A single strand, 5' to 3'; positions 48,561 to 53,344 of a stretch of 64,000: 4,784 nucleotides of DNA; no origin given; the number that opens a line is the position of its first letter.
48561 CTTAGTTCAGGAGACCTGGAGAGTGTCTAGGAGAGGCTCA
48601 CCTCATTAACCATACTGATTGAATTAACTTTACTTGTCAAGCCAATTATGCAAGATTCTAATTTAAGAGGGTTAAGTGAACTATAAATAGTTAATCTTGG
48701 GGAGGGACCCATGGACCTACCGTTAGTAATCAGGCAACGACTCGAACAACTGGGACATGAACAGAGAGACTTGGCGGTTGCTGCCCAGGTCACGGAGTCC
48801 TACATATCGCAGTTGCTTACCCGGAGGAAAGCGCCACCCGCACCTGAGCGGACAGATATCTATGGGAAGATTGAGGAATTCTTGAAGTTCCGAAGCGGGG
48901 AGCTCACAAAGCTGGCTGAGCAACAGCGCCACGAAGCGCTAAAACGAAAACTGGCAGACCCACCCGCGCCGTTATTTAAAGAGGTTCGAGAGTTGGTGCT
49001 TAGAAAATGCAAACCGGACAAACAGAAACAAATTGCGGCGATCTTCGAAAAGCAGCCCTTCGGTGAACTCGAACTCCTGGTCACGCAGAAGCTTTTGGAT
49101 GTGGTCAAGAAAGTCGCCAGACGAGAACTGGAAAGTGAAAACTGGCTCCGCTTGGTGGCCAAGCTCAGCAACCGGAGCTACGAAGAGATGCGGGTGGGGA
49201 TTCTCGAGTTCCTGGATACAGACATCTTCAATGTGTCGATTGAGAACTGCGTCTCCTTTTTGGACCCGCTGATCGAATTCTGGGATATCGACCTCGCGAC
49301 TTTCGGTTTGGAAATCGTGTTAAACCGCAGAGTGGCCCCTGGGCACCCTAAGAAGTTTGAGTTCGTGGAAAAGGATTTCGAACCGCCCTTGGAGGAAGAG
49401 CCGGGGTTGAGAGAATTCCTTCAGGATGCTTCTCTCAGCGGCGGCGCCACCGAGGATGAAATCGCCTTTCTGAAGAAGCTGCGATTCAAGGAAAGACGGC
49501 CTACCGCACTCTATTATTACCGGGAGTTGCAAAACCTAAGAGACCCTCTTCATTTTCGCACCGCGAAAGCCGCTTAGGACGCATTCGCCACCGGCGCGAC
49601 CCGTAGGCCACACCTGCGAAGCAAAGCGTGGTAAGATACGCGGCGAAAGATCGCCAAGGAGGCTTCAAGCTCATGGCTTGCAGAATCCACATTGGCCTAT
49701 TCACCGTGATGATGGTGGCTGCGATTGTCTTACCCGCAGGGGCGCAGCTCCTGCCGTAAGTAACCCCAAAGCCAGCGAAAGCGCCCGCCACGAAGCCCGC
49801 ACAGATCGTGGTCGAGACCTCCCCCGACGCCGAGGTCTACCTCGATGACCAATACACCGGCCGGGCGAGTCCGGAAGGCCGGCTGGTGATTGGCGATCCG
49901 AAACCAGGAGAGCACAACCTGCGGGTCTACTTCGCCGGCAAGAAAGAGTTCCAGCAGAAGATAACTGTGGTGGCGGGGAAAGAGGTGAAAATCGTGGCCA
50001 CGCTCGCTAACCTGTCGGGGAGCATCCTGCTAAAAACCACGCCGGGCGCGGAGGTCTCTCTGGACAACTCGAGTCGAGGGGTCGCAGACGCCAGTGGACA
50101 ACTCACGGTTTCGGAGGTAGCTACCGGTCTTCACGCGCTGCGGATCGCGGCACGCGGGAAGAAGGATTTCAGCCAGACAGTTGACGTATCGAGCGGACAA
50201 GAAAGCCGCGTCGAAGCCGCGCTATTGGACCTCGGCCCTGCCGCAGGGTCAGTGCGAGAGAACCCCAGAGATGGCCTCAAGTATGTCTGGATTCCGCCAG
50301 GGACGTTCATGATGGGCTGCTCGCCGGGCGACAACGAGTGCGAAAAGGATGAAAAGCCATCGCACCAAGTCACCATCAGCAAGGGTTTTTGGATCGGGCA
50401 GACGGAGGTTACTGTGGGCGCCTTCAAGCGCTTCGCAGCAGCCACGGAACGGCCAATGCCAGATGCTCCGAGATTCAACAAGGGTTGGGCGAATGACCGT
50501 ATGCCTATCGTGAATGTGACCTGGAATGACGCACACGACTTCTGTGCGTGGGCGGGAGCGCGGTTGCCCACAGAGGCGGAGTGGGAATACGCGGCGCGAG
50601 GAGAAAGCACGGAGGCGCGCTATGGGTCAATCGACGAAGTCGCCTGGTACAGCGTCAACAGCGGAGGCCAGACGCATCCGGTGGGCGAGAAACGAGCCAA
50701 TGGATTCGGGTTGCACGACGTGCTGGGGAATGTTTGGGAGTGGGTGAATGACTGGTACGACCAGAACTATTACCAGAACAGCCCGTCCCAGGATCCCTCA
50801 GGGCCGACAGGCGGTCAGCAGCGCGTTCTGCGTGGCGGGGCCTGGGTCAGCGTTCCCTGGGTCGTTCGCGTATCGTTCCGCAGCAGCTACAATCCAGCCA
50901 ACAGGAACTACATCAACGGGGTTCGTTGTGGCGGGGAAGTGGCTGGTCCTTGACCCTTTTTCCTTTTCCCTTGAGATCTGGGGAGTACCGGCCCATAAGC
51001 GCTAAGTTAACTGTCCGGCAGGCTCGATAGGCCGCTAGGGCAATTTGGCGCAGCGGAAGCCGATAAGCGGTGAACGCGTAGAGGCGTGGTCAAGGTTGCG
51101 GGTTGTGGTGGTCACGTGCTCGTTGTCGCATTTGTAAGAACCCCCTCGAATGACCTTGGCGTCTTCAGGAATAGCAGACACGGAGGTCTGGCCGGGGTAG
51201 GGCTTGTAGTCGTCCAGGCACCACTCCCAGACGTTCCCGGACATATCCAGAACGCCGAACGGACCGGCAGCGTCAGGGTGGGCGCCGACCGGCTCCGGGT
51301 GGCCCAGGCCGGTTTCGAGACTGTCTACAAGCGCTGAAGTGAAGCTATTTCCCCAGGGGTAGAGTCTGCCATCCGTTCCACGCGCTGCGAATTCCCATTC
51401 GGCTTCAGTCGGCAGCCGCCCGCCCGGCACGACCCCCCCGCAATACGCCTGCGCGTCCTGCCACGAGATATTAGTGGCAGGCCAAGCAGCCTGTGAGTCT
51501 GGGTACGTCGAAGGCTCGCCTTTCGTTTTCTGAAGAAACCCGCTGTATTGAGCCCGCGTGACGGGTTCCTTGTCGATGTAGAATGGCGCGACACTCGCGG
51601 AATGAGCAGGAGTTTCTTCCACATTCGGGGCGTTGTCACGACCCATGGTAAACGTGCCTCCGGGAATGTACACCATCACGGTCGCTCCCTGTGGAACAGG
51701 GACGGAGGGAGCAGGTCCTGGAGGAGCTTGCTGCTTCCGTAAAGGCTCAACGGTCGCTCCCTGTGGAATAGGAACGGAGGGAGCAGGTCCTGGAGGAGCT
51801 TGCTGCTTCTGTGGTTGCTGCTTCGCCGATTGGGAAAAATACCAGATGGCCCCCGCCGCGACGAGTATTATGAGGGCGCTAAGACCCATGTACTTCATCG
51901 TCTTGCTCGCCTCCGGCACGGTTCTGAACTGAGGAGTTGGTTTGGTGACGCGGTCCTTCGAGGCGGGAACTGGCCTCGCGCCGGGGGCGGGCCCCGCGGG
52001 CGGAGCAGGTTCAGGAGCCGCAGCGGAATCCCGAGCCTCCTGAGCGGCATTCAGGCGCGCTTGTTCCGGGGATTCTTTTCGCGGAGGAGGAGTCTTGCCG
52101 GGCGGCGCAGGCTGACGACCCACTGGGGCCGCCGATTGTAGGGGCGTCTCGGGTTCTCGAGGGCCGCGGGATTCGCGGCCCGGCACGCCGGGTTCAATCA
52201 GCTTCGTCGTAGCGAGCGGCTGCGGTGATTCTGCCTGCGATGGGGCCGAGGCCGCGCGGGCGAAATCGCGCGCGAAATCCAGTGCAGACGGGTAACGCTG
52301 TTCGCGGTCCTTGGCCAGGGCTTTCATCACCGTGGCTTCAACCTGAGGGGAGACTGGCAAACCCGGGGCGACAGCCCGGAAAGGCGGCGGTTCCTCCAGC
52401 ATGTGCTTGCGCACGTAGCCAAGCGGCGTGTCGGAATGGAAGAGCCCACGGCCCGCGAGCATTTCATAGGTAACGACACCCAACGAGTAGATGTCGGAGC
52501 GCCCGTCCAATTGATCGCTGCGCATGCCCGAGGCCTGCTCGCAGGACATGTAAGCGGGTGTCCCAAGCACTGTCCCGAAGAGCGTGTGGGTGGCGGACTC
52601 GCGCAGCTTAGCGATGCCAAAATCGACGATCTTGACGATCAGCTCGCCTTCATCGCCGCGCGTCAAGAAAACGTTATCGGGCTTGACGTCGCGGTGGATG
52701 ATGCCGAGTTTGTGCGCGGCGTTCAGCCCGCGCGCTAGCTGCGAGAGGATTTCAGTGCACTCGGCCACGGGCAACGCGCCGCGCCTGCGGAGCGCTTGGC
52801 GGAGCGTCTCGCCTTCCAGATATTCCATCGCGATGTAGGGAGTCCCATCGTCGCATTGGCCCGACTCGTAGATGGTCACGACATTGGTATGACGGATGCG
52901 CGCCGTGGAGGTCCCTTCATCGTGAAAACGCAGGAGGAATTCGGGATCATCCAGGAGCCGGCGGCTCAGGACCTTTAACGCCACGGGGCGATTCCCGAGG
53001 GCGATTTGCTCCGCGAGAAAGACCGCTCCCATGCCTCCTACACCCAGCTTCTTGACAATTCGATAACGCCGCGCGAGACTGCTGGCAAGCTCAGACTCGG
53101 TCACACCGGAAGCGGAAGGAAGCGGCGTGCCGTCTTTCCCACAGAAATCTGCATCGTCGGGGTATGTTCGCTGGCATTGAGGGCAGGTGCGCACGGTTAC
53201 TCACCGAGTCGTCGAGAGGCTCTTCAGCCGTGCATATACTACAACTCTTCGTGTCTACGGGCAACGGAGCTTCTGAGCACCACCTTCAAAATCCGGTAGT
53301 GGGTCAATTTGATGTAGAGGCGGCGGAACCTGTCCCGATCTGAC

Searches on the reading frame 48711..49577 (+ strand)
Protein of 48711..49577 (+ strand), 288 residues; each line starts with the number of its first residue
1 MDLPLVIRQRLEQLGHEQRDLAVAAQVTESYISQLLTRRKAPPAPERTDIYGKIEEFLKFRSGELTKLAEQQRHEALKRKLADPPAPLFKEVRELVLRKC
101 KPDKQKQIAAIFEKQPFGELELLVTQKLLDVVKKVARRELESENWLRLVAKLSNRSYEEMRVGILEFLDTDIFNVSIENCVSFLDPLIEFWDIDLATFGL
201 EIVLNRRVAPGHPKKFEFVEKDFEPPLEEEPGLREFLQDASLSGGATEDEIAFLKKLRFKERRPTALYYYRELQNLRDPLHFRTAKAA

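Call 24: search_protein_families(library=pfam, proteins=[window:48711-49577:+], max_evalue=0.001)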
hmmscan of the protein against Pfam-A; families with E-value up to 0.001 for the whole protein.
window:48711-49577:+ (288 aa): 2 families
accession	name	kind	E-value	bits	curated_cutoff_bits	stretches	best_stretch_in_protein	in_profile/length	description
PF01381.28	HTH_3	-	0.00017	22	23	1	7-42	1-36/55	Helix-turn-helix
PF13560.12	HTH_31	-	0.00045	20.9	27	1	8-45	7-44/64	Helix-turn-helix domain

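Call 86: search_protein_families(library=padloc, proteins=[window:48711-49577:+], max_evalue=0.001)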
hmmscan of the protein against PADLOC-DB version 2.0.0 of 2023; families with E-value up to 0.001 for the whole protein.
window:48711-49577:+ (288 aa): 0 families

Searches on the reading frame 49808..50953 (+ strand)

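Call 24: search_protein_families(library=pfam, proteins=[window:49808-50953:+], max_evalue=0.001)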
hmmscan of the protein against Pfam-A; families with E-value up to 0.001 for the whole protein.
window:49808-50953:+ (381 aa): 5 families
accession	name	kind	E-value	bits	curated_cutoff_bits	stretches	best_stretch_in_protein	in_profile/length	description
PF03781.23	FGE-sulfatase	-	9.5e-54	183.2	23.3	1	159-374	5-253/255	Sulfatase-modifying factor enzyme 1-like domain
PF08308.17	PEGA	-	2.8e-12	46.8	20.8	2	6-68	11-69/71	PEGA domain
PF13620.12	CarboxypepD_reg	-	2.3e-10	41.1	32.3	1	79-139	15-81/82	Carboxypeptidase regulatory-like domain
PF13715.12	CarbopepD_reg_2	-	3.4e-07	30.6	32.2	0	70-136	2-73/88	CarboxypepD_reg-like domain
PF14686.12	fn3_3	-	3.7e-07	30.3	24.4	1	14-61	25-74/75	Polysaccharide lyase family 4, domain II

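Call 86: search_protein_families(library=padloc, proteins=[window:49808-50953:+], max_evalue=0.001)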
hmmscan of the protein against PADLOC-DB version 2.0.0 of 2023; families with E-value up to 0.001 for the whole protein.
window:49808-50953:+ (381 aa): 0 families

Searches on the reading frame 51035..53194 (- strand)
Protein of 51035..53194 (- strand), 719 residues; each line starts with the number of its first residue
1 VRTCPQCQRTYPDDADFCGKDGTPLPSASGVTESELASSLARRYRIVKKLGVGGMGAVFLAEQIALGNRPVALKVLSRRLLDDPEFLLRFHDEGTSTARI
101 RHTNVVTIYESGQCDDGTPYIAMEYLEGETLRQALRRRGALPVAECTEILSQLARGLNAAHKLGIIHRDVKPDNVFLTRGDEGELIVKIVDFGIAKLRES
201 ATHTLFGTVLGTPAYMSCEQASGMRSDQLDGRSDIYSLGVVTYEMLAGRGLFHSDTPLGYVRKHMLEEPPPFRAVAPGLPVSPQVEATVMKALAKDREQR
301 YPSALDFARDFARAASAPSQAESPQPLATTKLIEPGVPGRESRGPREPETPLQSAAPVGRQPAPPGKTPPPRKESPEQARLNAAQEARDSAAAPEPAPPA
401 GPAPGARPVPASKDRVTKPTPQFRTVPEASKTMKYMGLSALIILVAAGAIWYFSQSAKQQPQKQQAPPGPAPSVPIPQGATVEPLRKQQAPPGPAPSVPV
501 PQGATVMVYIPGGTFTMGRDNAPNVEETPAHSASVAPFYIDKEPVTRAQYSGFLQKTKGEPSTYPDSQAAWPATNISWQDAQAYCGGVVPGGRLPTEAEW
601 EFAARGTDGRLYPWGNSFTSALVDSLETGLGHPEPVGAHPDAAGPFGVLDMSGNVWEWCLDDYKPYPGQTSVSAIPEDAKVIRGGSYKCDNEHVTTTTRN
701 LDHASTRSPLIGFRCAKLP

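Call 24: search_protein_families(library=pfam, proteins=[window:51035-53194:-], max_evalue=0.001)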
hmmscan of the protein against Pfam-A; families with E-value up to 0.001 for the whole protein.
window:51035-53194:- (719 aa): 4 families
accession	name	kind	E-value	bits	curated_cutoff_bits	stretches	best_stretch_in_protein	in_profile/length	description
PF03781.23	FGE-sulfatase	-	9.3e-52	176.6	23.3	1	505-717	3-255/255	Sulfatase-modifying factor enzyme 1-like domain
PF00069.31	Pkinase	-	5.8e-41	141.1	31.7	1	44-300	1-251/263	Protein kinase domain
PF07714.23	PK_Tyr_Ser-Thr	-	4.7e-24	85.5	23.1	1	46-247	3-199/258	Protein tyrosine and serine/threonine kinase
PF01636.29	APH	-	3.6e-06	27.3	23.2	0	142-195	146-197/239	Phosphotransferase enzyme family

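Call 86: search_protein_families(library=padloc, proteins=[window:51035-53194:-], max_evalue=0.001)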
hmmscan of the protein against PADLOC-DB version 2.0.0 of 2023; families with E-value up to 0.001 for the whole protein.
window:51035-53194:- (719 aa): 35 families (the best 25 are shown)
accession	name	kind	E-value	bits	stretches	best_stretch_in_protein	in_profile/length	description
PDLC04042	PD-T4-6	-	6e-85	283.4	1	38-322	5-280/292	-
PDLC04061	PD-T4-6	-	1.1e-83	280.6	1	34-569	8-482/510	-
PDLC04043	PD-T4-6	-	8.3e-79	263.7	1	40-482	13-359/452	-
PDLC04053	PD-T4-6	-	1.2e-78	262.7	1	40-328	7-285/311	-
PDLC04060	PD-T4-6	-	6.1e-78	260.9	1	39-315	5-270/486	-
PDLC04039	PD-T4-6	-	9.2e-76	253.7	1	37-454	10-405/458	-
PDLC04054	PD-T4-6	-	1.5e-74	249.5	1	42-375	10-313/347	-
PDLC04041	PD-T4-6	-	3.4e-70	235.5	1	31-340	17-317/443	-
PDLC04052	PD-T4-6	-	2e-69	233.1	1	38-320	5-282/496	-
PDLC04047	PD-T4-6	-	4.7e-69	231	1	37-328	5-286/327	-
PDLC04057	PD-T4-6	-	1.4e-68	229.9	1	39-321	5-277/443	-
PDLC04040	PD-T4-6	-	3.7e-64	215.4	1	50-318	2-269/547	-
PDLC04048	PD-T4-6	-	8.7e-61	204.2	1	40-323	8-281/354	-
PDLC04138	mad6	-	2.4e-59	199.9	1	37-328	46-327/659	mads_6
PDLC01088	C3a189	-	1.5e-55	187.1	1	50-310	5-252/840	kinase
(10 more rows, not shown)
